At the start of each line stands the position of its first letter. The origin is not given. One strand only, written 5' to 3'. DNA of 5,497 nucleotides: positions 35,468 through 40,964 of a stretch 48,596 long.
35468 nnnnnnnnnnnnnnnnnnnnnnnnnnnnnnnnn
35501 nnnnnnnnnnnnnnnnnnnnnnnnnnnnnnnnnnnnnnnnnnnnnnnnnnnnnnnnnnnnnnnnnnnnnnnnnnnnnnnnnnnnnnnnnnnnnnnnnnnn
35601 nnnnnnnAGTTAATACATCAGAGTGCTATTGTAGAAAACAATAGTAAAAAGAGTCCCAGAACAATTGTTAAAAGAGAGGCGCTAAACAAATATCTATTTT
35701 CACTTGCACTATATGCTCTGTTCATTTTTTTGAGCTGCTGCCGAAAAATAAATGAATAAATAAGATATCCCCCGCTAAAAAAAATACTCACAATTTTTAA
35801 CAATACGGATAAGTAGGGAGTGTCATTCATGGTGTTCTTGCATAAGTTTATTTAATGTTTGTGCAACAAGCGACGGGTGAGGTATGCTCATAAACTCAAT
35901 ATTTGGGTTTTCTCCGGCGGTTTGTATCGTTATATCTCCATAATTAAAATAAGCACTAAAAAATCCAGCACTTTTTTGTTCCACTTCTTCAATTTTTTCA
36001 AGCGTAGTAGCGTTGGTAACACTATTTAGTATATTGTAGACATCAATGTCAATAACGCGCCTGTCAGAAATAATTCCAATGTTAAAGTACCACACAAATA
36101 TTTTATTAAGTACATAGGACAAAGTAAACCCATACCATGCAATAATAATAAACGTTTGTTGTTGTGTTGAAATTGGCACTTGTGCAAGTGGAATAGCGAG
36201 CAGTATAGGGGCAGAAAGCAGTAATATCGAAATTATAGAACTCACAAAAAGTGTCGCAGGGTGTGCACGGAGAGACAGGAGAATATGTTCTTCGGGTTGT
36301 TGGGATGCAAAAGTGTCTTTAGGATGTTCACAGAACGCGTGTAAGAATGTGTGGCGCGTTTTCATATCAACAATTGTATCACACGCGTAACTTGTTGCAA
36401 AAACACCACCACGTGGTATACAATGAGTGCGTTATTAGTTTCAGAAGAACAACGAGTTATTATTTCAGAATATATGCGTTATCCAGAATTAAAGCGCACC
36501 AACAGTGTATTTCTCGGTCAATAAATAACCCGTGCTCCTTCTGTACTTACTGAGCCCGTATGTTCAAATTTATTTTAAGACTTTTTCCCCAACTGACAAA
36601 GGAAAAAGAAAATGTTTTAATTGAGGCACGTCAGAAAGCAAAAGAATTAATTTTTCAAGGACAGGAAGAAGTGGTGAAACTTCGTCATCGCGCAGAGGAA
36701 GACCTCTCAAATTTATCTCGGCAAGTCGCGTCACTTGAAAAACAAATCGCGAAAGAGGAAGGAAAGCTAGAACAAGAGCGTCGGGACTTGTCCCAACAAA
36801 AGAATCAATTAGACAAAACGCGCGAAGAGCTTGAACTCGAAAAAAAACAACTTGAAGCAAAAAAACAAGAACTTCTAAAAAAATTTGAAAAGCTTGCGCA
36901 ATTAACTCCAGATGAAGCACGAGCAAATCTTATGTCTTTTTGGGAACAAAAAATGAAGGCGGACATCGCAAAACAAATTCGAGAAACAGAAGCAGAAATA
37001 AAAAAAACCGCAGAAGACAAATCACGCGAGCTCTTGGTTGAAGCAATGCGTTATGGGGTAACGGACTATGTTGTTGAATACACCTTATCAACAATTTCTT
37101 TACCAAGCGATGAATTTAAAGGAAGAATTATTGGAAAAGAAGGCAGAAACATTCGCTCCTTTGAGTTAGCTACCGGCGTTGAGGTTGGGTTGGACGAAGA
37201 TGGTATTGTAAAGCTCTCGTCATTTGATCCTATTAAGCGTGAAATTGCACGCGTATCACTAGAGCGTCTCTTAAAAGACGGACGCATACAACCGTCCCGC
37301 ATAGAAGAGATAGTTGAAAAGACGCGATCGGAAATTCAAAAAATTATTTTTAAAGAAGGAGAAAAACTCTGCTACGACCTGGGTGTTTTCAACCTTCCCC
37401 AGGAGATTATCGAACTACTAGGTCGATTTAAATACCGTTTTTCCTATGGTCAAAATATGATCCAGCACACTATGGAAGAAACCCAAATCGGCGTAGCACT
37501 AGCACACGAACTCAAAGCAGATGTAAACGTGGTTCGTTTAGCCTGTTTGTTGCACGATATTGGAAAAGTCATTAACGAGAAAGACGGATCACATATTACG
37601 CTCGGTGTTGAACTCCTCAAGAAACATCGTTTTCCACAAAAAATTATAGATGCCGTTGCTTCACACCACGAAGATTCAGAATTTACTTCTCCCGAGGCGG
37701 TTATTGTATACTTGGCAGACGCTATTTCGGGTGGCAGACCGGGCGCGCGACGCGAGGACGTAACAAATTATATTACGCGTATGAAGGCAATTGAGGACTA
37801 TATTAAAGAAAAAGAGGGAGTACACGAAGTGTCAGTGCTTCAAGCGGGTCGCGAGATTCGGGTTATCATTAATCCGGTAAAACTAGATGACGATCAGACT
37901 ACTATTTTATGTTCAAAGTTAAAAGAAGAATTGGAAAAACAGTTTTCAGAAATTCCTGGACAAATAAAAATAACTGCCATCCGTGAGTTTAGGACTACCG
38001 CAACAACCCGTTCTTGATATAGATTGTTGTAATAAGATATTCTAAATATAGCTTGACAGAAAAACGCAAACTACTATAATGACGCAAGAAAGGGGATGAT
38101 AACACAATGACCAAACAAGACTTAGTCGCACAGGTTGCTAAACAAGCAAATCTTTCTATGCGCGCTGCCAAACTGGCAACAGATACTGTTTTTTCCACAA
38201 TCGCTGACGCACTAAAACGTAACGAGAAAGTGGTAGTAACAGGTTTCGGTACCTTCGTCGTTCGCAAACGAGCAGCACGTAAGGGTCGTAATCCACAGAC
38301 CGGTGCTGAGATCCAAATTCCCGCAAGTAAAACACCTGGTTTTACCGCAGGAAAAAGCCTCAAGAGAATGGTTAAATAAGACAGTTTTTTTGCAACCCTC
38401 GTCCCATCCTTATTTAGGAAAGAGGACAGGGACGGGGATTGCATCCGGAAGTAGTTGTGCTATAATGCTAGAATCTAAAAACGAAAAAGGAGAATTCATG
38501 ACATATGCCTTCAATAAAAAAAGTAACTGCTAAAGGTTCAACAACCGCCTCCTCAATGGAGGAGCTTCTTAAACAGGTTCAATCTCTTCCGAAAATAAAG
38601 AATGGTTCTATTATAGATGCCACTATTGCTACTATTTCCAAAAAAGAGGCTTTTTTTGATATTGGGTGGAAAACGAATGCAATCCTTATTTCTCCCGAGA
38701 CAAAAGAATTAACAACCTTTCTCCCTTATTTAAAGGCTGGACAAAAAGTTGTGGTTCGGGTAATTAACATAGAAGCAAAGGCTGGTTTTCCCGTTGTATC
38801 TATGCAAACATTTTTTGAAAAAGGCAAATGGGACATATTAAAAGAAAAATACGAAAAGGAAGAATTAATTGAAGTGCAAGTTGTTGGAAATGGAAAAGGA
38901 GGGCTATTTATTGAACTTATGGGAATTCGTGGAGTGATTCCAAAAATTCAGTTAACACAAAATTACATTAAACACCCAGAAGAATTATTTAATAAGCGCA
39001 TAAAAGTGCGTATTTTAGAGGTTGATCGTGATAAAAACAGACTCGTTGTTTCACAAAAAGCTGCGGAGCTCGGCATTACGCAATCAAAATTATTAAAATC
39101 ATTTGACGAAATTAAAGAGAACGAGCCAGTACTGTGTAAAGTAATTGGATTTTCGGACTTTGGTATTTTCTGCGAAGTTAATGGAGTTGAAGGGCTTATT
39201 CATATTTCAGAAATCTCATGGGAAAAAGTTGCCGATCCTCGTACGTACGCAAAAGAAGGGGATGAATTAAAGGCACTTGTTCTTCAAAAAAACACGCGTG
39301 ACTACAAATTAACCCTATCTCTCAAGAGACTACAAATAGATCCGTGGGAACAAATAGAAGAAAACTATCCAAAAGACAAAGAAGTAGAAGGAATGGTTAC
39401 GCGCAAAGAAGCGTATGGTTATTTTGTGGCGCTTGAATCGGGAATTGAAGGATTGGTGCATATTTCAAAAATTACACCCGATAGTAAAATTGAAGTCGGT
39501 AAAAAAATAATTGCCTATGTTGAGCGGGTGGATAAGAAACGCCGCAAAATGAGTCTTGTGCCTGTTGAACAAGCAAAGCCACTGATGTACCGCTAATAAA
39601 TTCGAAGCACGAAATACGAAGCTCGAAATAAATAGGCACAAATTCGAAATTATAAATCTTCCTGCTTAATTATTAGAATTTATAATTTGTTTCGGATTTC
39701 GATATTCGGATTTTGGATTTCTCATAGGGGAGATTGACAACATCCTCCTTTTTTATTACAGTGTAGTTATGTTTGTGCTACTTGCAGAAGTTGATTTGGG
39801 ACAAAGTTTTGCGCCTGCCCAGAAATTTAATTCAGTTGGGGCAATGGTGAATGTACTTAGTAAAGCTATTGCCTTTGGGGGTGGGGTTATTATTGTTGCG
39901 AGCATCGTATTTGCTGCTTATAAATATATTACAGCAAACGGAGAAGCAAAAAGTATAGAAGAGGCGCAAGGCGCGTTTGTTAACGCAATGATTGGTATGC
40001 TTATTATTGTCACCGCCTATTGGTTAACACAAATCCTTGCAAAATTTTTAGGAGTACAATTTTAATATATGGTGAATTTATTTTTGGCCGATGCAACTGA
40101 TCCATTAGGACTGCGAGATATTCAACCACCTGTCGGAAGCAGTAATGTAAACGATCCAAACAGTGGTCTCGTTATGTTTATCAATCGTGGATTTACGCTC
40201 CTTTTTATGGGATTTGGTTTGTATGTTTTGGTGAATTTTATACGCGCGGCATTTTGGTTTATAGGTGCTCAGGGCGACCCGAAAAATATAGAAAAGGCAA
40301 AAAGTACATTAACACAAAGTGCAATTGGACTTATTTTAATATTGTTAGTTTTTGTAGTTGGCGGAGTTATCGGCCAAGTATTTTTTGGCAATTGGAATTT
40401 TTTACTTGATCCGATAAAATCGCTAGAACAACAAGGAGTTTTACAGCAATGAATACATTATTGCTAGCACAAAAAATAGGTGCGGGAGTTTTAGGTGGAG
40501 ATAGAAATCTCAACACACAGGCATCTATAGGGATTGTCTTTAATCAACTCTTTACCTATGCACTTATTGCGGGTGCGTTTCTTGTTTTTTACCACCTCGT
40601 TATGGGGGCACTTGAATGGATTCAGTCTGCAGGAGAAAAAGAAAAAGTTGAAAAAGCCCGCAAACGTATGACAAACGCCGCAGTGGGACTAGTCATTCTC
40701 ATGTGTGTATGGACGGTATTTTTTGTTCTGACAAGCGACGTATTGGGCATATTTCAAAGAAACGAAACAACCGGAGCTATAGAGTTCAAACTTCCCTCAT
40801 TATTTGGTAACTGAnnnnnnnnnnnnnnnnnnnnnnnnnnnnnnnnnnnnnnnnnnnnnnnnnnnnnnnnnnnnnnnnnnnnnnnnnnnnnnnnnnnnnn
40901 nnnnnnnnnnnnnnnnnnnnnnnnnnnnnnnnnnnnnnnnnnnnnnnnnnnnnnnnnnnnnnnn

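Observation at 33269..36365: Pilin-like cluster 1: two VirB2/TrbC-like genes co-oriented with three unknown membrane proteins and no secretion ATPase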

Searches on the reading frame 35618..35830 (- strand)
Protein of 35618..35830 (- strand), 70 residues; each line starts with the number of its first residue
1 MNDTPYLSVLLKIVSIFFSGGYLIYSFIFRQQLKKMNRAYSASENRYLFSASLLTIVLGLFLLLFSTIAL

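Call 4: search_protein_families(library=pfam, proteins=[window:35618-35830:-], max_evalue=1)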
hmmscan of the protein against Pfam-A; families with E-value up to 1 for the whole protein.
window:35618-35830:- (70 aa): 3 families
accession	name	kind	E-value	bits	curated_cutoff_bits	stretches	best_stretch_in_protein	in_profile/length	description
PF18901.5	DUF5657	-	6.5e-11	42.7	25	1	10-70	1-61/61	Family of unknown function (DUF5657)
PF13886.12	TM7S3_TM198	-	0.0064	16.6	29.2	1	14-69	21-76/199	TM7S3/TM198-like domain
PF00724.26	Oxidored_FMN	-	0.073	12.8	27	1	13-55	168-210/342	NADH:flavin oxidoreductase / NADH oxidase family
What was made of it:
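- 35618..35830 (-): 70-aa DUF5657 protein with two transmembrane segments. Second gene of the operon; overlaps the first by 8 nt. PF18901 at 42.7 bits, gathering score 25 (call 4).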

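Call 23: search_protein_families(library=ncbifam, proteins=[window:35618-35830:-], max_evalue=0.1)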
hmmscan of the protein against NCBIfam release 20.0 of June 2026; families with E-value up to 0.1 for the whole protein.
window:35618-35830:- (70 aa): 2 families
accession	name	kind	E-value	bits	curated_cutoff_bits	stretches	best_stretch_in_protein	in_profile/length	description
TIGR03041.1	PS_antenn_a_b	subfamily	0.02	14.3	335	1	7-66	80-139/321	chlorophyll a/b binding light-harvesting protein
NF046015.1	HisKinAgrCStaph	equivalog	0.027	13.6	500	1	9-65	101-155/414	quorum-sensing sensor histidine kinase AgrC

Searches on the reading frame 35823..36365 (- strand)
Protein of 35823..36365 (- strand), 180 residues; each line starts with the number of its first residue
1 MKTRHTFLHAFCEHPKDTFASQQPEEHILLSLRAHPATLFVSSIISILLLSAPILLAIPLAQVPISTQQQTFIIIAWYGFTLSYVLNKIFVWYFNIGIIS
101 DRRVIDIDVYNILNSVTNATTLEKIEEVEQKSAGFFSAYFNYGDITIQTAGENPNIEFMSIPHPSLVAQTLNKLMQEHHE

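Call 4: search_protein_families(library=pfam, proteins=[window:35823-36365:-], max_evalue=1)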
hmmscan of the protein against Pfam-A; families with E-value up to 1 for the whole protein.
window:35823-36365:- (180 aa): 1 family
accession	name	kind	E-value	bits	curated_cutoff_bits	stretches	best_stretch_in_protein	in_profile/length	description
PF03703.20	bPH_2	-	0.00031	21.4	22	1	112-168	19-75/78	Bacterial PH domain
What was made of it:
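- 35823..36365 (-): 180-aa membrane protein with a hydrophobic N-terminal half (transmembrane segments) and a C-terminal bacterial-PH-like domain. First gene of the conserved three-gene operon. bPH_2 at 21.4 bits, gathering score 22 (call 4).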

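Call 15: find_homologous_proteins(query=window:35823-36365:-)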
Query window:35823-36365:- (180 aa): 5 proteins with E <= 0.001 among 69 candidates.
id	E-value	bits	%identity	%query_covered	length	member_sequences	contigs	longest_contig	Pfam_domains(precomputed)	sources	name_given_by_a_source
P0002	1.3e-113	395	100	100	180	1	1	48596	-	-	-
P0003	9.1e-94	330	80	100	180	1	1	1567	-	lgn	-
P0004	1.2e-93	330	79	100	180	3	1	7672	-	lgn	-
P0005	2.8e-84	299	72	99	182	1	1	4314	-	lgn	-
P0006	3.6e-23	100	34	93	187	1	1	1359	-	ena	-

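Call 17: find_encoding_contigs(protein=P0004, flank=10000, max_places=3)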
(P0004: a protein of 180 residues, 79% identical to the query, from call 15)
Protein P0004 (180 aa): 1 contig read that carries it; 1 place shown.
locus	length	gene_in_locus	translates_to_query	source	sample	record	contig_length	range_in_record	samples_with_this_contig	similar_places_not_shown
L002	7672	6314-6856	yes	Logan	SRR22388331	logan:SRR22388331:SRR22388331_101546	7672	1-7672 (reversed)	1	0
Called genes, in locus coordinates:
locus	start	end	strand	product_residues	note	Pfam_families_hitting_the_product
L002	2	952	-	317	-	?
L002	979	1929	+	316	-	PF00389:2-Hacid_dh, PF02826:2-Hacid_dh_C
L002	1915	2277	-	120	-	PF18895:T4SS_pilin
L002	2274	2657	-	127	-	-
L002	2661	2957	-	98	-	PF18895:T4SS_pilin (weak)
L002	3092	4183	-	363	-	PF23459:S1_RRP5 (faint), PF00575:S1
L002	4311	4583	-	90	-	PF00216:Bac_DNA_binding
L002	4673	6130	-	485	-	PF12072:RNase_Y_N, PF00013:KH_1 (faint), PF01966:HD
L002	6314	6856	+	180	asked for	-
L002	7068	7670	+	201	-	?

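Call 23: search_protein_families(library=ncbifam, proteins=[window:35823-36365:-], max_evalue=0.1)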
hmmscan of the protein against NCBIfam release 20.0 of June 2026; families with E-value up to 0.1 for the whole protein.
window:35823-36365:- (180 aa): 0 families

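Call 82: search_protein_families(library=pfam, alignment_id=A8, max_evalue=0.01)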
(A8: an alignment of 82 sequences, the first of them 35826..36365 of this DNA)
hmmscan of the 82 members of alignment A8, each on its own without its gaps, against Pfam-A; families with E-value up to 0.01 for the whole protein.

A. member 1, window:35826-36365:- (180 aa): 1 family
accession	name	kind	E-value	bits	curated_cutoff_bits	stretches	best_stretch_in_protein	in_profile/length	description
PF03703.20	bPH_2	-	0.00031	21.4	22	1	112-168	19-75/78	Bacterial PH domain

B. families by the number of members that match (of 82 scanned): 8 families
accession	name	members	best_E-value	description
PF03703.20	bPH_2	17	6.1e-06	Bacterial PH domain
PF04893.22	Yip1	4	4.5e-07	Yip1 domain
PF14470.12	bPH_3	4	0.00039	Bacterial PH domain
PF17062.10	Osw5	1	0.0023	Outer spore wall 5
PF08000.17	bPH_1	1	0.0027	Bacterial PH domain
PF21490.2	PB2_cap-binding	1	0.0062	Polymerase basic protein 2, cap-binding domain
PF24838.2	8xMP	1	0.0076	Octameric membrane protein family (8xMP)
PF04791.21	LMBR1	1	0.0094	LMBR1-like membrane protein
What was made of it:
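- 35823..36365 (-): Of the 82 mixed proteins of alignment A8, which includes 37 orthologues of this protein, 17 hit bPH_2 at E <= 0.01 (call 82).
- On Pfam PF03703 bPH_2: In alignment A8, which holds 37 orthologues of this protein among 82 sequences, 17 members match bPH_2, 4 match bPH_3 and 1 matches bPH_1 at E <= 0.01 (call 82).
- Closest known: Bacterial PH-domain membrane proteins. Same: Hydrophobic N-terminal half followed by a C-terminal PH-like domain. bPH_2 is the only Pfam family hit (calls 4, 82).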

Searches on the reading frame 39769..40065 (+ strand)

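Call 4: search_protein_families(library=pfam, proteins=[window:39769-40065:+], max_evalue=1)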
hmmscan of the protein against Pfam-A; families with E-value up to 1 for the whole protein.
window:39769-40065:+ (98 aa): 3 families
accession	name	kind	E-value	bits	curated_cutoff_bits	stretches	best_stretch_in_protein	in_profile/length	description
PF18895.5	T4SS_pilin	-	0.00041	20.8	26.6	1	35-89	17-70/71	Type IV secretion system pilin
PF05817.20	Ribophorin_II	-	0.043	13.9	23.4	1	19-67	161-209/240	Ribophorin II N-terminal domain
PF10140.15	YukC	-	0.14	11.4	27.4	1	30-72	192-234/357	WXG100 protein secretion system (Wss), protein YukC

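Call 23: search_protein_families(library=ncbifam, proteins=[window:39769-40065:+], max_evalue=0.1)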
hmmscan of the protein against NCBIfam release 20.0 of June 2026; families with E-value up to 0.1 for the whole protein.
window:39769-40065:+ (98 aa): 1 family
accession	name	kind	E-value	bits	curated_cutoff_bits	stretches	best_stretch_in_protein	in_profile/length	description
NF045849.1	ICE_MMCAP2_0565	equivalog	0.0021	17.7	40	1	21-92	7-78/80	Mbov_0395 family pilin-like conjugal transfer protein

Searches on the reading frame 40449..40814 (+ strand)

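Call 5: search_protein_families(library=pfam, proteins=[window:40449-40814:+], max_evalue=0.01)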
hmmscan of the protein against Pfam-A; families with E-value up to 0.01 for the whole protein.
window:40449-40814:+ (121 aa): 4 families
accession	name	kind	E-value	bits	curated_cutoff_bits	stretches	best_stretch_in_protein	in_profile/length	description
PF18895.5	T4SS_pilin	-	1.3e-10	41.7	26.6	1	26-91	4-68/71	Type IV secretion system pilin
PF02322.20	Cyt_bd_oxida_II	-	0.00071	19.5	35.6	1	12-94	134-211/302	Cytochrome bd terminal oxidase subunit II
PF09933.14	DUF2165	-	0.00086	19.8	24.9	1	32-94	60-120/157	Predicted small integral membrane protein (DUF2165)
PF06570.16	DUF1129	-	0.0048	17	29.1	1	22-96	107-169/207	Protein of unknown function (DUF1129)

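Call 23: search_protein_families(library=ncbifam, proteins=[window:40449-40814:+], max_evalue=0.1)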
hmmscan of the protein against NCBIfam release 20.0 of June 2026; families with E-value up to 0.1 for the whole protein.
window:40449-40814:+ (121 aa): 5 families
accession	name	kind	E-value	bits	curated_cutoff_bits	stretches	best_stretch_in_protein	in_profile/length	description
NF045849.1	ICE_MMCAP2_0565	equivalog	2.9e-05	23.7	40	1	40-96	20-78/80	Mbov_0395 family pilin-like conjugal transfer protein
TIGR02970.1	succ_dehyd_cytB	equivalog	0.015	15.5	52.3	1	40-95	26-80/120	succinate dehydrogenase, cytochrome b556 subunit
TIGR01528.1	NMN_trans_PnuC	equivalog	0.015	15.2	42.45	1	23-95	33-106/187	nicotinamide riboside transporter PnuC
NF007476.0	PRK10062.1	equivalog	0.05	12.9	475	0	6-32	26-52/303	hypothetical protein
TIGR03943.1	TIGR03943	equivalog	0.09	12.1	88.8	0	33-96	12-74/221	TIGR03943 family putative permease subunit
